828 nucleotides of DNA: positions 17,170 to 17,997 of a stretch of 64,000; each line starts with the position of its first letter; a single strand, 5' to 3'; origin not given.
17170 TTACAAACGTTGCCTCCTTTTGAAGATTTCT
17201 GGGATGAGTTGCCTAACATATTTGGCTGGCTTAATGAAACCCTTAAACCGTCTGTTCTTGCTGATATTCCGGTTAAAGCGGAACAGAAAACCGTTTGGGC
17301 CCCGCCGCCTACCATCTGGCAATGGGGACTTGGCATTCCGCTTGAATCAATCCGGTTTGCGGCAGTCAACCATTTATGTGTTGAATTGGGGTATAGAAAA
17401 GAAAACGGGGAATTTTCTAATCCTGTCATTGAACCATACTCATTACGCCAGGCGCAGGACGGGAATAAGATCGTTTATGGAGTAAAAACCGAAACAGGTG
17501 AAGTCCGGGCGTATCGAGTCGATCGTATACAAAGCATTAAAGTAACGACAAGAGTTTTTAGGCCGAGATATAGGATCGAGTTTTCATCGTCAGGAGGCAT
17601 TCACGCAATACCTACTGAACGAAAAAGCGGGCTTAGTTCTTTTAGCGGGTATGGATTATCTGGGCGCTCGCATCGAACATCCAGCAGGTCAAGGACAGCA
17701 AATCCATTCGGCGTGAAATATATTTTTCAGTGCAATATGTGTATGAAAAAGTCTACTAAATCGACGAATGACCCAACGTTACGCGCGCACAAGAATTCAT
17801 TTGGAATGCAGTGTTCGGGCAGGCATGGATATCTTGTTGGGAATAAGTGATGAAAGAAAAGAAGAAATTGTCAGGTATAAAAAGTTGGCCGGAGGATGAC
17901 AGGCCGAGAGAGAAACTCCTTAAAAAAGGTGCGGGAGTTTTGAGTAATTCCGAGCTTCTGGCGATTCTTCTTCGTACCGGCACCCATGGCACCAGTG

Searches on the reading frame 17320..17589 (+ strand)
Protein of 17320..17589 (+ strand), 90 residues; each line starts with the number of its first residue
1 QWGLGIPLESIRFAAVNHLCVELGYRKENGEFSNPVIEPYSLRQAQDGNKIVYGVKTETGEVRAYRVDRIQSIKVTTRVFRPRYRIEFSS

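Call 51: search_solved_structures(query=A4, max_evalue=10, show_alignments=5)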
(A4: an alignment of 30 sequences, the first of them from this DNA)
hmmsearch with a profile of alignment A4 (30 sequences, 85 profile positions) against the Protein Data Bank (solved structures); distinct sequences matched with E-value up to 10: 13.
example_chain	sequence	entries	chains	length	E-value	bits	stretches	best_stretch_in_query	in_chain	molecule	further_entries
6sj9_A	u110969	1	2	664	3.7e-05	27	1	8-77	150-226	Proteasome accessory factor B/C (PafBC)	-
7p5x_AY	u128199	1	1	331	0.1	15.9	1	19-67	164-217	Transcriptional regulator-like protein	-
9fnd_X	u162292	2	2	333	0.11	15.9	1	19-67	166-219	Transcriptional regulator-like protein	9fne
9c5g_A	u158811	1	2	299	0.51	13.7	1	11-81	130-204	CapW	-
7p5x_AX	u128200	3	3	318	0.6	13.5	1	10-73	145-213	PafC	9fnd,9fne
7u02_B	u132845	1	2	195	0.67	13.3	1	9-75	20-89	WYL domain-containing protein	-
7tzv_A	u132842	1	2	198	0.69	13.3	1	9-75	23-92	WYL domain-containing protein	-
7qfz_A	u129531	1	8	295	1.1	12.6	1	9-72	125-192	WYL domain-containing protein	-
9cu3_B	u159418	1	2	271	1.2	12.5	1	10-75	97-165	WYL domain-containing protein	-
2g7e_A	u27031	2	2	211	1.3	12.4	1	32-75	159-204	Endonuclease I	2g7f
2vnd_A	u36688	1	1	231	1.6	12.1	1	32-75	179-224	ENDONUCLEASE I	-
9pfq_Q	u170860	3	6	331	1.7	12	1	10-75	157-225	WYL domain-containing protein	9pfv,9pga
8tp8_A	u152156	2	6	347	1.9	11.9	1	10-75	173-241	DeoR-family transcriptional regulator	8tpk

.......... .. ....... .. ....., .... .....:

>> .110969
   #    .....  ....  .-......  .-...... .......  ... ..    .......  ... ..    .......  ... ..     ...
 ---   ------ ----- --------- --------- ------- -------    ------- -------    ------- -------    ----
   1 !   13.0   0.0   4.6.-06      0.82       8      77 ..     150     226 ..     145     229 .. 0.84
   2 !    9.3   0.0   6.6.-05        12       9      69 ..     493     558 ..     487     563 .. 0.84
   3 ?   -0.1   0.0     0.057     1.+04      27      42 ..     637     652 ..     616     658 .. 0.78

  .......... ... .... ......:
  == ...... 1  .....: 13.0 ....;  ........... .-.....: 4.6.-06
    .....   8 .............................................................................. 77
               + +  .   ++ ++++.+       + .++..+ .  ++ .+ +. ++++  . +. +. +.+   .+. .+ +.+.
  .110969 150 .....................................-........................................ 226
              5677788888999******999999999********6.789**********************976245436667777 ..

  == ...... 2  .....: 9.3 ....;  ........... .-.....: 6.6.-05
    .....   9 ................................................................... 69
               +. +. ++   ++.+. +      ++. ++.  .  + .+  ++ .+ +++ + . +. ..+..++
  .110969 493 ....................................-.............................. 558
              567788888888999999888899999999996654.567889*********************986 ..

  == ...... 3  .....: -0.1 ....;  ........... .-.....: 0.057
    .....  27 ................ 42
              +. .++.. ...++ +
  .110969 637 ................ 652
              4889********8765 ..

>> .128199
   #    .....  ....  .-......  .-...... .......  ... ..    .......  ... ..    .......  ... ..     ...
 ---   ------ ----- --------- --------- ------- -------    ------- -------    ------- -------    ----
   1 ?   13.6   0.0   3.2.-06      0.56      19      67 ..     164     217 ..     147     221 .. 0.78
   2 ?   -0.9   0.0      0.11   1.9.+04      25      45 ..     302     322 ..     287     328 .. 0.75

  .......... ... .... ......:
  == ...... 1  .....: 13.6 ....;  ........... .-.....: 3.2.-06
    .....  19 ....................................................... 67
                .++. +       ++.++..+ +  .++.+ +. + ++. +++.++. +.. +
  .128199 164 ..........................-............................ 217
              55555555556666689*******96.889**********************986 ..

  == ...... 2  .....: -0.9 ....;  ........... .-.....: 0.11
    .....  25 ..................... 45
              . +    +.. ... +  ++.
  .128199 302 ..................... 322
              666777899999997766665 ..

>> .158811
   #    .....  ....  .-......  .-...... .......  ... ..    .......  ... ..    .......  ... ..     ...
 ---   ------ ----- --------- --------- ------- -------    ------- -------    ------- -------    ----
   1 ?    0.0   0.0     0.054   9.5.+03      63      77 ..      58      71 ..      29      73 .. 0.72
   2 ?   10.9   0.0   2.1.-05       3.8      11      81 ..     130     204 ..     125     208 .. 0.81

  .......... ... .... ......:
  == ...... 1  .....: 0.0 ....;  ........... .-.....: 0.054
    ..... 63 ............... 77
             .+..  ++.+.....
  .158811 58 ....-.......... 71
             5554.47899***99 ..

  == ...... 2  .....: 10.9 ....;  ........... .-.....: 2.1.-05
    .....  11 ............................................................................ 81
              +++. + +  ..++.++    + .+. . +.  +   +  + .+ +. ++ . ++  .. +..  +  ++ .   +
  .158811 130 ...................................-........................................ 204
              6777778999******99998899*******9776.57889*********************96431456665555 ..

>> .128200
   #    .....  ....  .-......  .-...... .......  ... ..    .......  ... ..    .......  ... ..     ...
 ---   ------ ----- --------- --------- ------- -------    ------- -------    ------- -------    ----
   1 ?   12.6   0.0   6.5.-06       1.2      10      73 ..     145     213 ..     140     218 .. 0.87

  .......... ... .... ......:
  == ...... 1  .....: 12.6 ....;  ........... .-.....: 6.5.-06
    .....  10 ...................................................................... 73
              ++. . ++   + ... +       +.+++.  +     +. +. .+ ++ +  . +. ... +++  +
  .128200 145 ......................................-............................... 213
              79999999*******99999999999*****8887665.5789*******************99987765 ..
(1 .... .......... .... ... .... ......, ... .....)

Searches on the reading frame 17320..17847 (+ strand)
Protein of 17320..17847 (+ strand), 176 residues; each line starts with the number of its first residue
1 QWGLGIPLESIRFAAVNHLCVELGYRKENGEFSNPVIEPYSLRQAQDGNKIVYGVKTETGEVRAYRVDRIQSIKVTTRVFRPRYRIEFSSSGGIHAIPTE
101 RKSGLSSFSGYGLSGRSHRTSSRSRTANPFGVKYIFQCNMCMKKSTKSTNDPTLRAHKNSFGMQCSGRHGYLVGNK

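Call 63: search_dna_similar(query=window:17320-17847:+, collection=plasmids, mode=protein, max_rows=40, max_evalue=0.001)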
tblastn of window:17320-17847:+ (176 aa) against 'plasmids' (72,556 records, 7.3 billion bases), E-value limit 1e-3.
Records with a match: 5; places in all: 5; records where one place covers at least 80% of the query: 4.
Best place of each record, by identity: <60% 5.
By first word of the organism name: Rhizobium 3; Candidatus 1; Streptomyces 1.
By predicted mobility (MOB-suite, as given by PLSDB): conjugative 3; non-mobilizable 2.
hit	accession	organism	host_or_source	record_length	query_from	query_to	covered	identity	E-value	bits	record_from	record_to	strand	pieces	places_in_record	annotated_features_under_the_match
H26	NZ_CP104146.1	Rhizobium sullae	Sulla coronaria,cell culture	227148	4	176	98%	39.3%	3e-25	108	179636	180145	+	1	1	nucleotidyl transferase AbiEii/AbiGii toxin family protein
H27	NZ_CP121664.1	Rhizobium sp. CB3090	Gliricidia sp.,cell culture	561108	8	176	96%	38.2%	8e-24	103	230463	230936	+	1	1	nucleotidyl transferase AbiEii/AbiGii toxin family protein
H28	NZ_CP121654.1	Rhizobium sp. CB3171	Calliandra calothyrsus,cell culture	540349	2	176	99%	36.5%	5e-23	101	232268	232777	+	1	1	nucleotidyl transferase AbiEii/AbiGii toxin family protein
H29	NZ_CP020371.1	Candidatus Thiodictyon syntrophicum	meromictic lake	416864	8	173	94%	35.3%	7e-24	103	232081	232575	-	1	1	nucleotidyl transferase AbiEii/AbiGii toxin family protein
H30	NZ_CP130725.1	Streptomyces sp. NBC_01238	-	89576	20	72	30%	45.3%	3e-6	53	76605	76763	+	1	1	WYL domain-containing protein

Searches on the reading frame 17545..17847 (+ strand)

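Call 11: search_protein_families(library=pfam, proteins=[window:17545-17847:+], max_evalue=10)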
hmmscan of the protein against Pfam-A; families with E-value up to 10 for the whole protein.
seq(101 aa): 1 family
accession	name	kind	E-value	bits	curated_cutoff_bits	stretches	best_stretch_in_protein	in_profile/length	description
PF21257.3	PHD_ash2p_like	-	0.043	14.1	28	1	48-70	25-47/53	ASH2, PHD zinc finger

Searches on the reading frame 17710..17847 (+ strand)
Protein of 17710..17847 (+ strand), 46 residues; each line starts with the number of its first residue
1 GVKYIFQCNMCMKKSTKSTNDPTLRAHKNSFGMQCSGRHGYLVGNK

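Call 30: search_protein_representatives(alignment_id=A2)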
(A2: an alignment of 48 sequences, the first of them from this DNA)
Query: 48 sequences, 46 profile positions. Proteins with E-value up to 0.001 (for the whole library): 849; up to 1e-10: 209; up to 1e-30: 1. The best 150 are listed.
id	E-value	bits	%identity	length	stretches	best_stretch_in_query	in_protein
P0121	2.6e-38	146.0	-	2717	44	6-28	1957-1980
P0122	3.3e-23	97.6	-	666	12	6-28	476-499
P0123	1.3e-20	89.3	-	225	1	1-46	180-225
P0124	2.4e-19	85.2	-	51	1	1-46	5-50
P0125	2.7e-19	85.1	-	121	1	1-46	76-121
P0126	2.7e-19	85.1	-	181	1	1-46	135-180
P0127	7.3e-19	83.7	-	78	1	1-46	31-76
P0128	2.0e-17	79.1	-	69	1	1-46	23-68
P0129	2.2e-17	79.0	-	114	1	1-46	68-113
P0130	3.0e-17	78.5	-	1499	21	6-28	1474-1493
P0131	3.0e-17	78.5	-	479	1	1-46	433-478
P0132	3.2e-17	78.4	-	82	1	2-46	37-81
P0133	8.8e-17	77.0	-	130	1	1-45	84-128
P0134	9.4e-17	76.9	-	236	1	1-46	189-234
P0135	1.3e-16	76.5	-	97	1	1-45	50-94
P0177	1.7e-14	69.7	-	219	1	4-46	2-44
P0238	1.4e-12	63.6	-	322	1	1-45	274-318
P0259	3.3e-12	62.4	-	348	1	1-46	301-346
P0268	5.3e-12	61.7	-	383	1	2-46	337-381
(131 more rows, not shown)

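Call 46: predict_structure(alignment_id=A2)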
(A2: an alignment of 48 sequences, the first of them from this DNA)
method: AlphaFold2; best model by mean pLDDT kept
length: 46 residues; sequences in the alignment: 48
mean_pLDDT: 94.8   pTM: 0.70
mean pLDDT of the five models: 94.8, 93.0, 92.6, 92.2, 91.1
residues with pLDDT >= 90: 44; 70-90: 2; 50-70: 0; < 50: 0
segments of 3 or more residues with pLDDT < 50: none
pLDDT, mean of each block of 10 residues (from residue 1): 95 95 94 95 96
secondary structure, 60 per line:
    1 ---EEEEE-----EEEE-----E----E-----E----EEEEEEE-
elements in order: E4-8 E14-17 E39-45

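Call 65: search_protein_families(library=pfam, proteins=[P0177, P0268, P0238, P0259], max_evalue=0.01)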
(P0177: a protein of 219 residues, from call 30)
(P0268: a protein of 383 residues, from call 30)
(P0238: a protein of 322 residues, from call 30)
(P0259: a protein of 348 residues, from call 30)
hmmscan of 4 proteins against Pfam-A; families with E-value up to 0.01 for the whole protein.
P0177 (219 aa): 1 family
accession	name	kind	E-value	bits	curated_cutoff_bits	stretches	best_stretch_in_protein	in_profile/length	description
PF13913.12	zf-C2HC_2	-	0.0097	16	27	0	5-18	4-17/25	zinc-finger of a C2HC-type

P0268 (383 aa): 2 families
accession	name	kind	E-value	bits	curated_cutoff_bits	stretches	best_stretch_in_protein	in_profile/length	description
PF08843.17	AbiEii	-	2.9e-09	37.6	22.5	1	42-133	95-184/238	Nucleotidyl transferase AbiEii toxin, Type IV TA system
PF13280.12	WYL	-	0.0054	17.1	21.8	0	209-259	4-55/70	WYL domain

P0238 (322 aa): 1 family
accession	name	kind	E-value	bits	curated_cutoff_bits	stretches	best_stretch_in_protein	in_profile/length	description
PF08843.17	AbiEii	-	9.3e-05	22.9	22.5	1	2-83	105-184/238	Nucleotidyl transferase AbiEii toxin, Type IV TA system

P0259 (348 aa): 3 families
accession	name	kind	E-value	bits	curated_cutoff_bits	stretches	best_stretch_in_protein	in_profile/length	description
PF08843.17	AbiEii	-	3.6e-21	76.6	22.5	1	5-139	100-238/238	Nucleotidyl transferase AbiEii toxin, Type IV TA system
PF13280.12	WYL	-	0.00042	20.7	21.8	1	184-245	3-69/70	WYL domain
PF09723.15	Zn_ribbon_8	-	0.0037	17.7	34.4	1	302-321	2-21/41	Zinc ribbon domain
